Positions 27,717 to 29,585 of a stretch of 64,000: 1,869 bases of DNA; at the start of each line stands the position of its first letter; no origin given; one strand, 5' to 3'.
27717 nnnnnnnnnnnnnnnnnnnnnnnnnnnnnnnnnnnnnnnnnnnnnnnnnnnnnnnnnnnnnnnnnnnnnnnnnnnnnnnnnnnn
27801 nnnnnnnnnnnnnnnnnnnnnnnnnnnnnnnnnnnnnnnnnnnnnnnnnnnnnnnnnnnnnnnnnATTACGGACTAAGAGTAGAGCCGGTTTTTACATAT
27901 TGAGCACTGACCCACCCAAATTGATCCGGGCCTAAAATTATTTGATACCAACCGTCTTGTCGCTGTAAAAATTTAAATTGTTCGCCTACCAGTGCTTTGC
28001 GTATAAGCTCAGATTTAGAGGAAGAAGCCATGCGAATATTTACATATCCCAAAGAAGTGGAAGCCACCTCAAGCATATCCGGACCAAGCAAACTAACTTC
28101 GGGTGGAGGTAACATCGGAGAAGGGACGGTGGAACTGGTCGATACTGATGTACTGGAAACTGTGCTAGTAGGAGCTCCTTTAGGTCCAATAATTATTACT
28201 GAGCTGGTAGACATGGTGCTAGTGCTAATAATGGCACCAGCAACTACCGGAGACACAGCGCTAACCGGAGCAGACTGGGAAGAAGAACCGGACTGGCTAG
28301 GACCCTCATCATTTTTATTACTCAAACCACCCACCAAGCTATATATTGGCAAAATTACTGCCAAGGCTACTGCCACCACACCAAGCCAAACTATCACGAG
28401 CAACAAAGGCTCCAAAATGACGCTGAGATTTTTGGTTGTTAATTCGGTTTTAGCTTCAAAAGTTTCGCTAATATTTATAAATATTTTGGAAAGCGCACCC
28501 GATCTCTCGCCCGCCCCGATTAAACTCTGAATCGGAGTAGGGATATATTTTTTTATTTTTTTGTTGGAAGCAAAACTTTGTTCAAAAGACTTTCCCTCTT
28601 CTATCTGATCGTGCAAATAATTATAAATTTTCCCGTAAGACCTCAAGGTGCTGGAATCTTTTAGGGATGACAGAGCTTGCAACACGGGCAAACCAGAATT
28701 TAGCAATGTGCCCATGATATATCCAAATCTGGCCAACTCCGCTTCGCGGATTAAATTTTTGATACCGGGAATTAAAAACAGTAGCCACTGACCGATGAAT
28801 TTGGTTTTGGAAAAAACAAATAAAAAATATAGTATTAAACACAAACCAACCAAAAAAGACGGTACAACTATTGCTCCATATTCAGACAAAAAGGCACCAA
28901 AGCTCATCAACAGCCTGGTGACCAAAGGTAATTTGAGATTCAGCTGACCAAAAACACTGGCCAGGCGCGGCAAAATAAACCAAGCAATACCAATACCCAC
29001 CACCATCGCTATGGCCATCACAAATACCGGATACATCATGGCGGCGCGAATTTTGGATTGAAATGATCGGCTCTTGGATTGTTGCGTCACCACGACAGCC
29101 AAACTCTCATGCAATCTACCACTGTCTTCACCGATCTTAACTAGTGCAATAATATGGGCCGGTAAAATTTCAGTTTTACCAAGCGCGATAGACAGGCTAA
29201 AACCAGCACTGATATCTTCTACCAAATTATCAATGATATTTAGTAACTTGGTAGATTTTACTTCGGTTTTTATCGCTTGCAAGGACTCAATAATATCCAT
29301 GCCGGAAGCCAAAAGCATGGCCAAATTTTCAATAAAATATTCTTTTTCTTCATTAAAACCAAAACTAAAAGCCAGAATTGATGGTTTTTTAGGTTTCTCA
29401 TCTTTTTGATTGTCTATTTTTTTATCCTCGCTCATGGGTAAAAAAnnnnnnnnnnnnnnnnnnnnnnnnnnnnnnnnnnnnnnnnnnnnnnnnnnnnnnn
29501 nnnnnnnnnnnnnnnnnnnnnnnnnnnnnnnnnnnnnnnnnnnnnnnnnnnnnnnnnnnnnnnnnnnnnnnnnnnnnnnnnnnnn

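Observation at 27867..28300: PilC platform protein carries an extracytoplasmic Ser/Thr/Pro linker plus an SH3b-like domain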

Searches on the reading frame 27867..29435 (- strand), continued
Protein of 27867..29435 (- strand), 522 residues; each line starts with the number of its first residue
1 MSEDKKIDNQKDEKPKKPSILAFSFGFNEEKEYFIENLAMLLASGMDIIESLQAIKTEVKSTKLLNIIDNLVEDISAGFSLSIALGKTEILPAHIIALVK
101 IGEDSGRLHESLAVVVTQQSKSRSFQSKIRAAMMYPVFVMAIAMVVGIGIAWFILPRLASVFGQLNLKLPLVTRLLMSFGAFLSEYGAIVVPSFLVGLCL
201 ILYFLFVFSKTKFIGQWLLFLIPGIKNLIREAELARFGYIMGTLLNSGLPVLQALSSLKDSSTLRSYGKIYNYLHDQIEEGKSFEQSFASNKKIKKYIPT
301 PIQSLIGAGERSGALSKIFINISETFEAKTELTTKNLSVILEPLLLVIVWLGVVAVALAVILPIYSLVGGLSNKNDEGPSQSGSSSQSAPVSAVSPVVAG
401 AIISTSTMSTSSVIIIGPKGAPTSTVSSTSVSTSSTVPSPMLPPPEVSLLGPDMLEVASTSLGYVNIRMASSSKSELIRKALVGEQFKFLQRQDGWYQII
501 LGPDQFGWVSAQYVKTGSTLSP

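Call 65: search_solved_structures(query=window:27870-29435:-, max_evalue=0.001)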
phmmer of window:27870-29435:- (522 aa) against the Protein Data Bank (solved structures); distinct sequences matched with E-value up to 0.001: 2.
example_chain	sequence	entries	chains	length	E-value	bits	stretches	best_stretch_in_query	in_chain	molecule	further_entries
3jc8_Ca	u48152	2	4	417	4.7e-30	107.9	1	33-371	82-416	Type 4 fimbrial assembly protein PilC | PilC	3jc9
2whn_A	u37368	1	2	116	1e-06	31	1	233-335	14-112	PILUS ASSEMBLY PROTEIN PILC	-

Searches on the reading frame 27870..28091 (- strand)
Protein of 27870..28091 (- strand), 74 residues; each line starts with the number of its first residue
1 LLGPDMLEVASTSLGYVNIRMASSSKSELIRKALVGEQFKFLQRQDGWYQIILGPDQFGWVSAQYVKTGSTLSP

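Call 14: find_homologous_proteins(query=window:27870-28091:-, max_evalue=0.001)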
Query seq(74 aa) (74 aa): 1 proteins with E <= 0.001 among 1 candidates.
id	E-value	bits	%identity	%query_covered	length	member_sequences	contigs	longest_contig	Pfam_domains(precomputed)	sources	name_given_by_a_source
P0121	6.9e-23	98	87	73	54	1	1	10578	PF18348.8,PF08239.18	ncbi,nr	ncbi:MAG: SH3 domain-containing protein [Candidatus Magasanikbacteria bacterium]|nr:SH3 domain-conta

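Call 15: search_solved_structures(query=window:27870-28091:-, max_evalue=1, show_alignments=3)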
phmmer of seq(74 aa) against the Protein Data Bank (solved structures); distinct sequences matched with E-value up to 1: 5.
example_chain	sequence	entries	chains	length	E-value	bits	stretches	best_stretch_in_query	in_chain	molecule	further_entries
4krt_A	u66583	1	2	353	0.0011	22.5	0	15-67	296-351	Autolytic lysozyme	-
3npf_A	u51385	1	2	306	0.024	18.2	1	15-65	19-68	putative dipeptidyl-peptidase VI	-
3pvq_A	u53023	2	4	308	0.085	16.5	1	16-65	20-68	Dipeptidyl-peptidase VI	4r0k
6a9c_B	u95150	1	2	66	0.38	14.4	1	34-67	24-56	Unconventional myosin IB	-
5xg9_B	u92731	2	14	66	0.38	14.4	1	34-67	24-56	Unconventional myosin IB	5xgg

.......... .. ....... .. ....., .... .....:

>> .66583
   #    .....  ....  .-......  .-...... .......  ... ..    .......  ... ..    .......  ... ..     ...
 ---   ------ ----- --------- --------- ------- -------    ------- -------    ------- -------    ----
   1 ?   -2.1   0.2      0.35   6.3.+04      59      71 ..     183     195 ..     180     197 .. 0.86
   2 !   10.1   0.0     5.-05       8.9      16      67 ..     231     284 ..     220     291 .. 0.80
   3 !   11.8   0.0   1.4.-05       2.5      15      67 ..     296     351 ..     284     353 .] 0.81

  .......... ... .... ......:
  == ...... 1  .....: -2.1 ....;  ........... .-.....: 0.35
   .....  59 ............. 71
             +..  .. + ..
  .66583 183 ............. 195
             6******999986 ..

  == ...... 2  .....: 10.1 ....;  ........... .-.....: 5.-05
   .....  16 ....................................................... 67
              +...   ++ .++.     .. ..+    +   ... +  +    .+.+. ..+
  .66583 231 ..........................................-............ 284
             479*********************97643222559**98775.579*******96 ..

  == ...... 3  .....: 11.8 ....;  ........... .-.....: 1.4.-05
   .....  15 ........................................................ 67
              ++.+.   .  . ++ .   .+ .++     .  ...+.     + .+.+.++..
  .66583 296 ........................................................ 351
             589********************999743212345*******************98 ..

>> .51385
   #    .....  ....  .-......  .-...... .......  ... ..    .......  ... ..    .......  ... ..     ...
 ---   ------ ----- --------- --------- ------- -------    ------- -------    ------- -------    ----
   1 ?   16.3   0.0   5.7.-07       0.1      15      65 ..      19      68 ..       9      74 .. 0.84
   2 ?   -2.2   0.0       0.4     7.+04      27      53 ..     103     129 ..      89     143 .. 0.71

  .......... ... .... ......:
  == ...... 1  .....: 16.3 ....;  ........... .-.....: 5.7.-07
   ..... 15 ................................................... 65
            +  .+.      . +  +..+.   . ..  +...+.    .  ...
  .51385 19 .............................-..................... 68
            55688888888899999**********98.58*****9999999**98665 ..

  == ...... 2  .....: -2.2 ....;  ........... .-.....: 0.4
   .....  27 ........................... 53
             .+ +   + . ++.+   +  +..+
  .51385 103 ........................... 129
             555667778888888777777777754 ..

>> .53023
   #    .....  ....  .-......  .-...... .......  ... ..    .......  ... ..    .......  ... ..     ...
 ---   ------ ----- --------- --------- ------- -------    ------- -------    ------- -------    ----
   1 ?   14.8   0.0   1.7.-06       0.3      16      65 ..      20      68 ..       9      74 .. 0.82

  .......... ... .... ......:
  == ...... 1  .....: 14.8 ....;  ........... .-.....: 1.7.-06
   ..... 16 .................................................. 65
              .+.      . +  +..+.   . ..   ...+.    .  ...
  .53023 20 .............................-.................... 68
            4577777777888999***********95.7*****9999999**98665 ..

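Call 22: search_solved_structures(query=A1, max_evalue=0.01, show_alignments=2)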
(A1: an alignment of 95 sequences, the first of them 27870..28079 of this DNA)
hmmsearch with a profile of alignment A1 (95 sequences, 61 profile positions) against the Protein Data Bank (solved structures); distinct sequences matched with E-value up to 0.01: 9.
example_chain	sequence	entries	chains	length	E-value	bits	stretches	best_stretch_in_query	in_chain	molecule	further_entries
4krt_A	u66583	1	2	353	8.3e-16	60.5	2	8-61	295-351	Autolytic lysozyme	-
3pvq_A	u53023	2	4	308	9.2e-07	31.5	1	9-56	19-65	Dipeptidyl-peptidase VI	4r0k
3npf_A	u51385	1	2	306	1.3e-06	31.1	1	9-56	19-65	putative dipeptidyl-peptidase VI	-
2krs_A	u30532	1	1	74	8.6e-06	28.4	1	10-60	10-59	Probable enterotoxin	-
2kyb_A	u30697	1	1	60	3e-05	26.7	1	9-60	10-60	Mannosyl-glycoprotein endo-beta-N-acetylglucosaminidase domain protein, possible enterotox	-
2kq8_A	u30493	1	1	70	3e-05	26.7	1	9-59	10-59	Cell wall hydrolase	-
2kt8_A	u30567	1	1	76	4.8e-05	26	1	9-61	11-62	Probable surface protein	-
9ovi_A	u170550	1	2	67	0.00016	24.4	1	4-45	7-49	Conserved domain protein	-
9kz1_A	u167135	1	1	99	0.00066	22.4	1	7-37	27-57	N-acetylmuramoyl-L-alanine amidase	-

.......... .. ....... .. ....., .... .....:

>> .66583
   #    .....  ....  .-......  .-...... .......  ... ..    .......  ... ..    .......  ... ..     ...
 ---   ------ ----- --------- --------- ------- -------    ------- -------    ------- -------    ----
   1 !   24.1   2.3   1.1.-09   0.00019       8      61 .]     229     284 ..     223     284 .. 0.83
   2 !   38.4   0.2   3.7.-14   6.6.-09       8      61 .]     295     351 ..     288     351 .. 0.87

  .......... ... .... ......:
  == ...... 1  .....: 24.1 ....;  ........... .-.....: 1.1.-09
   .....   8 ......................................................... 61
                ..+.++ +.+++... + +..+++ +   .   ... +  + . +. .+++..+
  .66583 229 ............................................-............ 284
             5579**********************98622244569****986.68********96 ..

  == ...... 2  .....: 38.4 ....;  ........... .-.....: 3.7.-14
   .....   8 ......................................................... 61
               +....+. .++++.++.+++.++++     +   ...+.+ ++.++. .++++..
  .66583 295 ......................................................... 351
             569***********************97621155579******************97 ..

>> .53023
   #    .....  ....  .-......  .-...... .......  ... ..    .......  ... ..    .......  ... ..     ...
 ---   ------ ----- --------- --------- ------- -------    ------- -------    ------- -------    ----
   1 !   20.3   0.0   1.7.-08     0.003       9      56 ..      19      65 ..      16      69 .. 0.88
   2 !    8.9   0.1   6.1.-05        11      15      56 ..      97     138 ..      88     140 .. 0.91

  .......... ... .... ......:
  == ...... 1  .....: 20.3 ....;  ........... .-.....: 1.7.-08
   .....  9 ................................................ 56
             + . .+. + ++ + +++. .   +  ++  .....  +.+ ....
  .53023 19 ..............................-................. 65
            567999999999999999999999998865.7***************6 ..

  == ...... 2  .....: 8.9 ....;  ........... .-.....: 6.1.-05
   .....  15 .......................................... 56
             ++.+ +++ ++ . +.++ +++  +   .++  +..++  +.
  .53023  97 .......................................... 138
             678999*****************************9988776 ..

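Call 25: predict_structure(alignment_id=A1)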
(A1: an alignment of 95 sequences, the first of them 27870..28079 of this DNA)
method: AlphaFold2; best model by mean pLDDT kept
length: 70 residues; sequences in the alignment: 95
mean_pLDDT: 93.1   pTM: 0.82
mean pLDDT of the five models: 93.1, 93.0, 92.9, 92.5, 91.9
residues with pLDDT >= 90: 61; 70-90: 4; 50-70: 3; < 50: 2
segments of 3 or more residues with pLDDT < 50: none
pLDDT, mean of each block of 10 residues (from residue 1): 93 98 98 97 97 97 72
secondary structure, 60 per line:
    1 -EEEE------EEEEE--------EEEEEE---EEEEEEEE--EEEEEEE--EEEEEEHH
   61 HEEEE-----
elements in order: E2-5 E12-16 E25-30 E34-41 E44-50 E53-58 E62-65

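Call 28: fold_search(model_id=the predicted structure, library=pdb)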
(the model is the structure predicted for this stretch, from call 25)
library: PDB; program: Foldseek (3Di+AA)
matches with E <= 10: 735; with E <= 0.001: 2
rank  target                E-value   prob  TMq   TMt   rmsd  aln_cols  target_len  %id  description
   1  2kt8_MODEL_1_A        7.2e-04  1.00  0.73  0.68   2.0        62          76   19  Solution NMR structure of the CPE1231(468-535) protein from Clostridium perfringens, Northeast Structural Geno (released 2010-02-02)
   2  2krs_MODEL_1_A        8.6e-04  1.00  0.80  0.76   2.8        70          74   21  Solution NMR structure of SH3 domain from CPF_0587 (fragment 415-479) from Clostridium perfringens. Northeast  (released 2010-01-26)
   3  4krt_B                1.7e-03  1.00  0.75  0.17   1.6        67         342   28  X-ray structure of endolysin from clostridium perfringens phage phiSM101 (released 2014-04-02)
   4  9a7d_A                1.7e-03  1.00  0.78  0.12   3.3        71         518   24  Integrative model of YRVJ-YACD by crosslinking MS and deep learning (released 2024-09-18)
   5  4krt_A                2.8e-03  1.00  0.76  0.17   2.0        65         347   28  X-ray structure of endolysin from clostridium perfringens phage phiSM101 (released 2014-04-02)
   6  3pvq_A                2.9e-03  1.00  0.75  0.20   2.1        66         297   29  Crystal structure of a putative dipeptidyl-peptidase VI (BT_1314) from BACTEROIDES THETAIOTAOMICRON VPI-5482 at 2.10 A (released 2011-02-02)
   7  4r0k_A                3.1e-03  1.00  0.73  0.18   2.0        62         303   29  Crystal structure of a putative dipeptidyl-peptidase VI (BT_1314) from Bacteroides thetaiotaomicron VPI-5482 at 1.75 A (released 2014-08-20)
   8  9ovi_A                3.7e-03  1.00  0.74  0.77   1.8        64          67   17  Crystal Structure of SH3-like_bac-type domain (79-145) of Conserved domain protein GBAA_2967 from Bacillus anthracis A (released 2025-06-11)
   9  4r0k_B                3.9e-03  1.00  0.73  0.18   2.0        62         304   29  Crystal structure of a putative dipeptidyl-peptidase VI (BT_1314) from Bacteroides thetaiotaomicron VPI-5482 at 1.75 A (released 2014-08-20)
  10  3npf_A                1.4e-02  1.00  0.75  0.18   1.6        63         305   17  Crystal structure of a putative dipeptidyl-peptidase VI (BACOVA_00612) from Bacteroides ovatus at 1.72 A resolution (released 2010-07-28)
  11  3npf_B                1.7e-02  1.00  0.75  0.19   2.2        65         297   29  Crystal structure of a putative dipeptidyl-peptidase VI (BACOVA_00612) from Bacteroides ovatus at 1.72 A resolution (released 2010-07-28)
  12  6biq_D                1.8e-02  1.00  0.73  0.22   1.9        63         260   11  Structure of NlpC2 from Trichomonas vaginalis (released 2018-11-07)
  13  6bim                  3.1e-02  1.00  0.73  0.21   2.0        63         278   11  Structure of NlpC1 from Trichomonas vaginalis (released 2018-11-07)
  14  9kz1                  3.3e-02  1.00  0.57  0.49   3.0        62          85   18  Crystal structure of PlySb from a chimeolysin ClyR (released 2025-10-22)
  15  6biq_B                4.1e-02  1.00  0.73  0.22   1.9        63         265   11  Structure of NlpC2 from Trichomonas vaginalis (released 2018-11-07)
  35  3h41                  1.1e-01  1.00  0.66  0.17   3.6        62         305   13  CRYSTAL STRUCTURE OF A NLPC/P60 FAMILY PROTEIN (BCE_2878) FROM BACILLUS CEREUS ATCC 10987 AT 1.79 A RESOLUTION (released 2009-05-05)
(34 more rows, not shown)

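Call 39: search_protein_representatives(alignment_id=A1)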
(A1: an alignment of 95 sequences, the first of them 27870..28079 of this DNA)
Query: 95 sequences, 61 profile positions. Proteins with E-value up to 0.001 (for the whole library): 21758; up to 1e-10: 5333; up to 1e-30: 375. The best 150 are listed.
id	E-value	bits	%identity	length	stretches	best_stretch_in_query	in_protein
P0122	1.8e-123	418.2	-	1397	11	10-61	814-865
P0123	1.6e-110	376.7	-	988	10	9-61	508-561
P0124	2.6e-108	369.6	-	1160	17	12-57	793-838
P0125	2.4e-107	366.6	-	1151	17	7-56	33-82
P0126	4.0e-107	365.9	-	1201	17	12-58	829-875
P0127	1.3e-106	364.2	-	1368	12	6-61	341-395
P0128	1.1e-105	361.2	-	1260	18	9-58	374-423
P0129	2.0e-99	341.2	-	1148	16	10-60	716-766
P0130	5.5e-98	336.6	-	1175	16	6-59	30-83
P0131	2.1e-90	312.3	-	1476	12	10-61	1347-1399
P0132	1.1e-89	310.0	-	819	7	5-60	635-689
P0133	2.5e-89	308.9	-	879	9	9-61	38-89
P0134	1.9e-87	302.9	-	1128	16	8-58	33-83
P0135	3.3e-82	286.0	-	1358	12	7-55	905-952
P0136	1.1e-80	281.1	-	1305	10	8-61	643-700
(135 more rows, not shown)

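Call 59: search_protein_families(library=pfam, alignment_id=A3, max_evalue=0.00001)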
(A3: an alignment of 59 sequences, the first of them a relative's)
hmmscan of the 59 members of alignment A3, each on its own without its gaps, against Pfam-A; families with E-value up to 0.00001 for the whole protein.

A. member 1, P0150 (547 aa): 10 families
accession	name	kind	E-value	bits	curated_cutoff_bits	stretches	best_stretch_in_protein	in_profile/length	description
PF08239.17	SH3_3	-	1.2e-91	301.2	27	6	131-182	2-54/54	Bacterial SH3 domain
PF06347.19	SH3_4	-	1e-38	131.3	24.1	1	316-369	1-54/56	Bacterial SH3 domain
PF18348.7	SH3_16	-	1.8e-31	108.1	25.8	1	504-540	6-43/49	Bacterial dipeptidyl-peptidase Sh3 domain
PF00018.34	SH3_1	-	1.7e-25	88.8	22.9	0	149-176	17-46/48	SH3 domain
PF23795.1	SH3_YKFC_2nd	-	4e-11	43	27.4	0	436-455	29-48/57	YKFC SH3b2 domain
PF13457.12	GW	-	2.8e-10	41.2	21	0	232-264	39-75/76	GW (Gly-Tryp) dipeptide domain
PF23614.1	DUF7141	-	4.8e-08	33.1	27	0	349-364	13-28/61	Domain of unknown function (DUF7141)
PF18341.7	PSA_CBD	-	1.7e-06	28.3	27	0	142-179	21-58/60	PSA endolysin C-terminal cell wall binding domain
PF12548.13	DUF3740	-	5e-06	27.4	25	0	243-298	18-72/147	Sulfatase protein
PF14627.12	DUF4453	-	5.3e-06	27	26.1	0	128-167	40-80/109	Domain of unknown function (DUF4453)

B. families by the number of members that match (of 59 scanned): 21 families
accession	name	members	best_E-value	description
PF08239.17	SH3_3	59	3.8e-99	Bacterial SH3 domain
PF06347.19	SH3_4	57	1.9e-49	Bacterial SH3 domain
PF18348.7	SH3_16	47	8.9e-40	Bacterial dipeptidyl-peptidase Sh3 domain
PF01520.23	Amidase_3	29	5.4e-56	N-acetylmuramoyl-L-alanine amidase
PF07653.23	SH3_2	29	8.4e-23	Variant SH3 domain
PF00018.34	SH3_1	28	3.8e-26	SH3 domain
PF23795.1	SH3_YKFC_2nd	27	8.2e-24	YKFC SH3b2 domain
PF13457.12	GW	16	3.3e-19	GW (Gly-Tryp) dipeptide domain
PF00877.26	NLPC_P60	9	7.6e-35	NlpC/P60 family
PF23614.1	DUF7141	5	1.6e-11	Domain of unknown function (DUF7141)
PF14627.12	DUF4453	4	4.1e-10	Domain of unknown function (DUF4453)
PF18341.7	PSA_CBD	3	6.8e-19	PSA endolysin C-terminal cell wall binding domain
PF14604.12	SH3_9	2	1.5e-10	Variant SH3 domain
PF01464.25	SLT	1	1.5e-27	Transglycosylase SLT domain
PF01471.23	PG_binding_1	1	3.9e-17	Putative peptidoglycan binding domain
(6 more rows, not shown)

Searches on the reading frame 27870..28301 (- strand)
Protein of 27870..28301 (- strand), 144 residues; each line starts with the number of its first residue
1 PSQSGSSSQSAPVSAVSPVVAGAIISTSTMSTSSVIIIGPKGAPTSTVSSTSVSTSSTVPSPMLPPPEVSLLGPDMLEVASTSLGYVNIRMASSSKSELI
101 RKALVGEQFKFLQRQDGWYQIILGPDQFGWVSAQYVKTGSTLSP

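Call 4: search_protein_families(library=pfam, proteins=[window:27870-28301:-], max_evalue=1)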
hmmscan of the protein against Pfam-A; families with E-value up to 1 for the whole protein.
window:27870-28301:- (144 aa): 3 families
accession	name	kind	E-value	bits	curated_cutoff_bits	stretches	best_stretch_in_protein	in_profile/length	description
PF08239.17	SH3_3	-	5e-10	39.9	27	1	86-137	2-54/54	Bacterial SH3 domain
PF18348.7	SH3_16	-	1.8e-05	24.8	25.8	1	92-133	4-46/49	Bacterial dipeptidyl-peptidase Sh3 domain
PF07653.23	SH3_2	-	0.074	13.2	21.8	1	106-137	21-53/55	Variant SH3 domain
